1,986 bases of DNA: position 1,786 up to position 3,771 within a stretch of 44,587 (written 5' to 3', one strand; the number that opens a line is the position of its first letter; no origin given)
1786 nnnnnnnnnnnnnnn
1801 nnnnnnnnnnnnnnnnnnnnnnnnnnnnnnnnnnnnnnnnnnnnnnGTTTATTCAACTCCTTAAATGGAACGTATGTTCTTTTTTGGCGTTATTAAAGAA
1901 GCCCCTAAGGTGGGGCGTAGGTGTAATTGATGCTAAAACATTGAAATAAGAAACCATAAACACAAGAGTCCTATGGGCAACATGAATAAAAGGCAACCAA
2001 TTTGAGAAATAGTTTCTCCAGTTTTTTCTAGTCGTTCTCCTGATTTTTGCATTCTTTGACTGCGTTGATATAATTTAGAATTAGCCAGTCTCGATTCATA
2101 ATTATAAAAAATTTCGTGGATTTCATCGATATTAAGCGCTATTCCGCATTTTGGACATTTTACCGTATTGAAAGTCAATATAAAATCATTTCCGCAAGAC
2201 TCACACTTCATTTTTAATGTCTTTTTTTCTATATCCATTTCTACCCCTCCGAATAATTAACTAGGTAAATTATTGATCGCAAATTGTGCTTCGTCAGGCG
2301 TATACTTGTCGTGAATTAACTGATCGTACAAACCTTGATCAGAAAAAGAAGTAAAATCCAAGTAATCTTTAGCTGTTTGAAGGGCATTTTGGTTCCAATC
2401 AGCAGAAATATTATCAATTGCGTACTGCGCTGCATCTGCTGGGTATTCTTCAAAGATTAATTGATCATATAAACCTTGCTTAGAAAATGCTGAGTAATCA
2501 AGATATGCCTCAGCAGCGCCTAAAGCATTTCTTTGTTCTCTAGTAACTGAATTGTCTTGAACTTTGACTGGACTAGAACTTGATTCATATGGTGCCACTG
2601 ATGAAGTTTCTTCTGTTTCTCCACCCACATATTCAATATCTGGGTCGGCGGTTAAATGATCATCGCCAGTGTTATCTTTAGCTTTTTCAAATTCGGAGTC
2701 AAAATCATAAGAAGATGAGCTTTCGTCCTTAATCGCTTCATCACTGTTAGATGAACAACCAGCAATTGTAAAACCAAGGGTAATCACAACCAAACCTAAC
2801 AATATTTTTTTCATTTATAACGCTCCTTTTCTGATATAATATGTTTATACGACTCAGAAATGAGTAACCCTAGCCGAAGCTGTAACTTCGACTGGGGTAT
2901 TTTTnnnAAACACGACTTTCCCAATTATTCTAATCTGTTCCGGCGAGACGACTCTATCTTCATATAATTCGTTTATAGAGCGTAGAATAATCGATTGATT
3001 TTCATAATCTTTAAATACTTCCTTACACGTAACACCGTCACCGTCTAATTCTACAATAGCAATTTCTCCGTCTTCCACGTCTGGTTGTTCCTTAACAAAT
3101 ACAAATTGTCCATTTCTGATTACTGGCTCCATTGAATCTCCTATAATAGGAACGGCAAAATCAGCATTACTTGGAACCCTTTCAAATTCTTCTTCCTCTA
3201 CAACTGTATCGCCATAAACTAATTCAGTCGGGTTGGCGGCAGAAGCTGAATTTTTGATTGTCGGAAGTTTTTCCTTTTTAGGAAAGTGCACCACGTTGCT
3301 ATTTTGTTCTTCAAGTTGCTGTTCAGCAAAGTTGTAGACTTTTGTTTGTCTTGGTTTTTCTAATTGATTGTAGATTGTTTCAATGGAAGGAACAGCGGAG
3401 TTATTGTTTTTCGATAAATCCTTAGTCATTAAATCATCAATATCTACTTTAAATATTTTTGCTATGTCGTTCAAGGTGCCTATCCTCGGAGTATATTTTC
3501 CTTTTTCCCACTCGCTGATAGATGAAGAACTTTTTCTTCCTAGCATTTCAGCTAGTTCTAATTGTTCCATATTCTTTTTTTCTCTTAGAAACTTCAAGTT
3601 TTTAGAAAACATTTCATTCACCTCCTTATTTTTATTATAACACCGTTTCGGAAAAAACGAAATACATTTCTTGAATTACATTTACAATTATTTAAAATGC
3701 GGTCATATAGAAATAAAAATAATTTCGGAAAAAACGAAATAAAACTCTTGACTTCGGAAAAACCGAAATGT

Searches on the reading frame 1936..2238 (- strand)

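Call 95: search_protein_families(library=pfam, proteins=[window:1936-2238:-], max_evalue=0.01)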
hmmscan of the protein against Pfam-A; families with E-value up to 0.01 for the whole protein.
window:1936-2238:- (101 aa): 4 families
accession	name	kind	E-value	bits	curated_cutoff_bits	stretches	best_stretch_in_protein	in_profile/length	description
PF01155.25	HypA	-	0.00043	20.7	28.9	1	1-33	62-94/112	Hydrogenase/urease nickel incorporation, metallochaperone, hypA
PF13717.11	Zn_ribbon_4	-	0.0012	19.1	30.3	0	3-19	19-35/36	zinc-ribbon domain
PF01396.24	Zn_ribbon_Top1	-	0.007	16.6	32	0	26-33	2-9/39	Topoisomerase DNA binding C4 zinc finger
PF14149.11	YhfH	-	0.0093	16.2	27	0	27-43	15-29/37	YhfH-like protein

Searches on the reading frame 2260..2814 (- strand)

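Call 95: search_protein_families(library=pfam, proteins=[window:2260-2814:-], max_evalue=0.01)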
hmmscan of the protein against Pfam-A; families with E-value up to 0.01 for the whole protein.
window:2260-2814:- (185 aa): 2 families
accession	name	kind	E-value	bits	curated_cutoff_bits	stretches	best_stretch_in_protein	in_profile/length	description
PF07553.16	Lipoprotein_Ltp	-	4.6e-35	119.9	23.2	2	139-183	1-48/48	Host cell surface-exposed lipoprotein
PF21982.2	RecX_HTH1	-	0.00074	19.9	26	0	97-134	1-38/40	RecX, first three-helix domain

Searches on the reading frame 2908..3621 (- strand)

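Call 95: search_protein_families(library=pfam, proteins=[window:2908-3621:-], max_evalue=0.01)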
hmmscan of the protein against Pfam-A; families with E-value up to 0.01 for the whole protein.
window:2908-3621:- (238 aa): 5 families
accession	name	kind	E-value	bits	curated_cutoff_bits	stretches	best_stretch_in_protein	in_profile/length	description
PF00717.28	Peptidase_S24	-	2.7e-22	79.1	23.3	1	146-237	29-116/116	Peptidase S24-like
PF01381.28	HTH_3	-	1.5e-13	50.9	23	1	9-64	1-55/55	Helix-turn-helix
PF12844.13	HTH_19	-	2.7e-13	50.1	30.2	1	7-67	2-61/64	Helix-turn-helix domain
PF13443.12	HTH_26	-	1.6e-06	28.7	22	1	8-66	1-59/63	Cro/C1-type HTH DNA-binding domain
PF13560.12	HTH_31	-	6.7e-06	26.8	27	1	9-63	6-60/64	Helix-turn-helix domain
